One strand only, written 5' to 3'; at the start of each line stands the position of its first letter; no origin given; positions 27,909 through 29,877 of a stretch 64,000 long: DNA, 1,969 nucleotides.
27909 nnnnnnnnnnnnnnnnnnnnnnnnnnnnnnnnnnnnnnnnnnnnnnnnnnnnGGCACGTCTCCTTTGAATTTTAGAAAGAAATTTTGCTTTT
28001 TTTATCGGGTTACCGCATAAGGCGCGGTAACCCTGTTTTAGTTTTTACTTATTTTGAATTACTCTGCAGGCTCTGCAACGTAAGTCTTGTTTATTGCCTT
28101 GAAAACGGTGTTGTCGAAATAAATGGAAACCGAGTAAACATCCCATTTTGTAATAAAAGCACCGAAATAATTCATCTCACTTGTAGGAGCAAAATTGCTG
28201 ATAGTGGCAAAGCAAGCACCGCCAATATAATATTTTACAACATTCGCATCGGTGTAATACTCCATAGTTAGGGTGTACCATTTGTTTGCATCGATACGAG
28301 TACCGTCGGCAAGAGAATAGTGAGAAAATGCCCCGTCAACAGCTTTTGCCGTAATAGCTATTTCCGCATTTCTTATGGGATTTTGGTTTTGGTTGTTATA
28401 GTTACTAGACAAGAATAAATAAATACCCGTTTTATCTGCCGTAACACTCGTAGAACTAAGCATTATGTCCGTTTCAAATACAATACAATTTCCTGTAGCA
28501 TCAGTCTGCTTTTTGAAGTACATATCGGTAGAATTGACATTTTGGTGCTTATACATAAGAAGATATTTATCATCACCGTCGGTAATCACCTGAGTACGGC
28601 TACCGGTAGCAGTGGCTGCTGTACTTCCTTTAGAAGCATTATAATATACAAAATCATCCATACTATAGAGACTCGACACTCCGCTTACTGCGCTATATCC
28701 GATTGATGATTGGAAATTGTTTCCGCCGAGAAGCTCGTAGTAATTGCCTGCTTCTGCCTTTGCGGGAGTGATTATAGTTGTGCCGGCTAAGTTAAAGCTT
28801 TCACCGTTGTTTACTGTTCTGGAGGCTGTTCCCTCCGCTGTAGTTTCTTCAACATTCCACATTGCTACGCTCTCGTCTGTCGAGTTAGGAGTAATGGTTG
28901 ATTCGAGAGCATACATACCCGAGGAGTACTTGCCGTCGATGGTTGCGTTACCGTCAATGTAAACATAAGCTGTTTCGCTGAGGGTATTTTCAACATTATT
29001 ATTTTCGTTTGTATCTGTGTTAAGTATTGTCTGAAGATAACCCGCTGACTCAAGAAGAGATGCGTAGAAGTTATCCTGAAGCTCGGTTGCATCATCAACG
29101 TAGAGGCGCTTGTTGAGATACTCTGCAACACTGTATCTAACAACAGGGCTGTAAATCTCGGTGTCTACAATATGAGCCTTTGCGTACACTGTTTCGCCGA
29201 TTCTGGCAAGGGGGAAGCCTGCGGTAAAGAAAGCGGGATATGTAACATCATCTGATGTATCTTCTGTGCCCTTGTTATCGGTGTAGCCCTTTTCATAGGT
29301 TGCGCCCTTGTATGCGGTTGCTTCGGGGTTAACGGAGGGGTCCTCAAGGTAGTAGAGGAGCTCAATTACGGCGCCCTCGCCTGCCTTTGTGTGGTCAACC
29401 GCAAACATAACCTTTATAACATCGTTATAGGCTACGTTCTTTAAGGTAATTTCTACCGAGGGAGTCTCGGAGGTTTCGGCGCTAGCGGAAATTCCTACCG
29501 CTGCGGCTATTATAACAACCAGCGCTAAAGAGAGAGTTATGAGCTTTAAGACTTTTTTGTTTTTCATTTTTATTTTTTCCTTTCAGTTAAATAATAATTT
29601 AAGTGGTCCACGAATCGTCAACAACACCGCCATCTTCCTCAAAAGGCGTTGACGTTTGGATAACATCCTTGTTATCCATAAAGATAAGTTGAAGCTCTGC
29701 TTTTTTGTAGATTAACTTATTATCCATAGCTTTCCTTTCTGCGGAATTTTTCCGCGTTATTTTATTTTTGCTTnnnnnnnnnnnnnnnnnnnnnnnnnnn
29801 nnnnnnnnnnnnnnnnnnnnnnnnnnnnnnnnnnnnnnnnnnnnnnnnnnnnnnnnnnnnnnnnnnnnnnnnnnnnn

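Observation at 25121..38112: Locus B: the same cassette in permuted order, inside a PocR-AraC / GH-A hydrolase / MFS transporter unit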

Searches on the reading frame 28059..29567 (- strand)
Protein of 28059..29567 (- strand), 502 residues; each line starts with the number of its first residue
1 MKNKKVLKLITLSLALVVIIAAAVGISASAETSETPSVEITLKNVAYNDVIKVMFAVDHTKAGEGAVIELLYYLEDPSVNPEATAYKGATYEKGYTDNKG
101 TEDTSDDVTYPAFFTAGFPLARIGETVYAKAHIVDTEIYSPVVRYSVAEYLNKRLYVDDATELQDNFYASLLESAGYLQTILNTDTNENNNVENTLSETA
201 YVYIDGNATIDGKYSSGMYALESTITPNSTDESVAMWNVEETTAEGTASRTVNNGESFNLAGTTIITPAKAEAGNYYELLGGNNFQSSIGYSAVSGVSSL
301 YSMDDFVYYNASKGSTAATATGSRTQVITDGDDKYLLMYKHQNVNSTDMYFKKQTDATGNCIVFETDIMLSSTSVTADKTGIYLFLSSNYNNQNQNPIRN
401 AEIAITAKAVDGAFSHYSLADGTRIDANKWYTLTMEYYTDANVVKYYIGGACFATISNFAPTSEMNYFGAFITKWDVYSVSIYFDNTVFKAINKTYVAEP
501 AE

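Call 5: search_protein_families(library=pfam, proteins=[window:28059-29567:-], max_evalue=0.01)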
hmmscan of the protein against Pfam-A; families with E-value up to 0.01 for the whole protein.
window:28059-29567:- (502 aa): 0 families

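Call 6: search_protein_families(library=ncbifam, proteins=[window:28059-29567:-], max_evalue=0.01)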
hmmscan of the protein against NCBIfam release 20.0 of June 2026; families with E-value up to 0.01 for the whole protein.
window:28059-29567:- (502 aa): 0 families

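Call 47: find_homologous_proteins(query=window:28059-29567:-)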
Query window:28059-29567:- (502 aa): 32 proteins with E <= 0.001 among 8000 candidates.
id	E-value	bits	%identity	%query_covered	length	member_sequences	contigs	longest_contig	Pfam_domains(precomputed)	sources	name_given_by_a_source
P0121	0.0e+0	1091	100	100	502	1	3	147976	-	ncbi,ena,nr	ncbi:MAG: hypothetical protein J6D20_05735 [Clostridia bacterium]|nr:hypothetical protein [Clostridi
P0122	3.7e-206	704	68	100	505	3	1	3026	-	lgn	-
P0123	5.8e-76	274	39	92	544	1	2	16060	-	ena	-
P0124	2.8e-74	269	52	56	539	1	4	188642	-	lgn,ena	-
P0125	4.8e-69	252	39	92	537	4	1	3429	-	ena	-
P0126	4.0e-67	245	54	53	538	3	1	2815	-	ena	-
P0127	5.0e-66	242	51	54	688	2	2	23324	-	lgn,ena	-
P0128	1.0e-65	241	39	87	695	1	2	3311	-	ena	-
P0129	5.1e-65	238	42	74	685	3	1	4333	-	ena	-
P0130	1.2e-64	237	52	53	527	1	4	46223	-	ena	-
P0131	3.7e-64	236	40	77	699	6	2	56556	-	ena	-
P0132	9.1e-64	234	51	53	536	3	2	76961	-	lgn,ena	-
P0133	9.5e-64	234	42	73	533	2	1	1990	-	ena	-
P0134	1.2e-63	234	51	53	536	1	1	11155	-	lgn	-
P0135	9.9e-63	231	39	87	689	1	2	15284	-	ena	-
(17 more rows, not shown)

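Call 58: predict_structure(alignment_id=A3)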
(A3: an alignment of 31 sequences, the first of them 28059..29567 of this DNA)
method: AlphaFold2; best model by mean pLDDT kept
length: 502 residues; sequences in the alignment: 31
mean_pLDDT: 79.1   pTM: 0.51
mean pLDDT of the five models: 79.1, 76.4, 74.8, 74.1, 70.9
residues with pLDDT >= 90: 135; 70-90: 246; 50-70: 84; < 50: 37
segments of 3 or more residues with pLDDT < 50: 1-3, 21-33, 281-286, 310-321, 500-502
pLDDT, mean of each block of 10 residues (from residue 1): 54 54 38 71 86 93 90 92 95 84 80 91 90 94 91 87 90 89 80 83 90 89 92 76 88 86 86 58 50 67 56 42 67 79 74 75 90 82 85 66 89 86 84 90 87 81 80 74 85 75 40
secondary structure, 60 per line:
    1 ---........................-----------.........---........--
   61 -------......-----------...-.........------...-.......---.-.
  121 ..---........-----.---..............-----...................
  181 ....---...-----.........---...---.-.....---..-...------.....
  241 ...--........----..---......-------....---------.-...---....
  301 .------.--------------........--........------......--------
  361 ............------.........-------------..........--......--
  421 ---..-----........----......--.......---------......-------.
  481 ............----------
elements in order: H4-27 E39-47 E51-58 E68-73 E85-87 E89-97 E108-114 E126-133 E143-146 H147-156 H162-184 E199-204 E208-210 E216-220 E227-229 E236-243 E246-253 E263-268 H276-279 H297-301 E323-330 E333-340 E347-352 E361-372 E379-387 E401-410 E413-418 E431-438 E443-448 E451-457 E467-472 E480-492

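Call 77: search_protein_families(library=padloc, proteins=[window:28059-29567:-], max_evalue=0.01)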
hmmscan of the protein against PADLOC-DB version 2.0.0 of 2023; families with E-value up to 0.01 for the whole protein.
window:28059-29567:- (502 aa): 0 families

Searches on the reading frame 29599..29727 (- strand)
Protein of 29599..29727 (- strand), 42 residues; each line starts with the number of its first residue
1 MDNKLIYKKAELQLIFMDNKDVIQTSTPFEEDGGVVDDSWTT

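Call 5: search_protein_families(library=pfam, proteins=[window:29599-29727:-], max_evalue=0.01)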
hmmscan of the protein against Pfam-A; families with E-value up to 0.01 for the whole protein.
window:29599-29727:- (42 aa): 0 families

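Call 6: search_protein_families(library=ncbifam, proteins=[window:29599-29727:-], max_evalue=0.01)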
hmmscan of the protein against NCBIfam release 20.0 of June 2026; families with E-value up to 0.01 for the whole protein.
window:29599-29727:- (42 aa): 0 families

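Call 73: find_homologous_proteins(query=A5, max_evalue=0.01)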
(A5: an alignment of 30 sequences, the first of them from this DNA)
Query A5 (30 sequences) (42 aa, profile of the alignment): 62 proteins with E <= 0.01 among 263 candidates.
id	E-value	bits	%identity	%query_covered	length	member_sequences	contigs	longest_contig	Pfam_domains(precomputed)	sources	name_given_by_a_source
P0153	2.7e-12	64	41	52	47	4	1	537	-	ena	-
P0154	3.3e-12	63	28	98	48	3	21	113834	-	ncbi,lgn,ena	-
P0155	1.9e-11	61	100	100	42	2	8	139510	-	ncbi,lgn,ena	-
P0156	2.0e-11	61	38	81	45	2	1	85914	-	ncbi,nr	ncbi:MAG: hypothetical protein J6B48_09875 [Clostridia bacterium]|nr:hypothetical protein [Clostridi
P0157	7.3e-11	59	-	-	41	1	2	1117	-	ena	-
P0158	8.1e-11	59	38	86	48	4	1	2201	-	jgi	jgi:hypothetical protein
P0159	1.1e-10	59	31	88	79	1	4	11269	-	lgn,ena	-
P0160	1.1e-10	59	37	88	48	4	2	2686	-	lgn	-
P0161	3.3e-10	57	29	98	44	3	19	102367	-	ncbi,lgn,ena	-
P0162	3.3e-10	57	29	98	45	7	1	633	-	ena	-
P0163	3.7e-10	57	36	86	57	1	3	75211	-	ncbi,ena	-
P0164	5.8e-10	56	-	-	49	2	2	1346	-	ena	-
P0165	9.3e-10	56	33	88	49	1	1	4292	-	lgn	-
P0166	1.1e-9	55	35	86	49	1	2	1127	-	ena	-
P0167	1.2e-9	55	33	90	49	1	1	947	-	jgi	jgi:hypothetical protein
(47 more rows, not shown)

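Call 77: search_protein_families(library=padloc, proteins=[window:29599-29727:-], max_evalue=0.01)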
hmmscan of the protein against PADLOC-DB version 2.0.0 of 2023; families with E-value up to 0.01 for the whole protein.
window:29599-29727:- (42 aa): 0 families

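Call 89: search_protein_families(library=ncbifam, alignment_id=A5, max_evalue=10)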
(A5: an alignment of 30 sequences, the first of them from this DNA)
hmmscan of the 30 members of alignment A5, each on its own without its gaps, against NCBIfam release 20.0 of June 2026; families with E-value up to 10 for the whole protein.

A. member 1, seq(42 aa): 0 families

B. families by the number of members that match (of 30 scanned): 5 families
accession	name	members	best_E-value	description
TIGR01745.1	asd_gamma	1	0.024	aspartate-semialdehyde dehydrogenase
NF005144.0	PRK06598.1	1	0.071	aspartate-semialdehyde dehydrogenase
NF007245.0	PRK09689.1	1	0.12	NinE family protein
NF038004.1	darobactin_RiPP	1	0.15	darobactin family peptide antibiotic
TIGR04431.1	N6_acetyl_AAC6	1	0.17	AacA4 family aminoglycoside N(6')-acetyltransferase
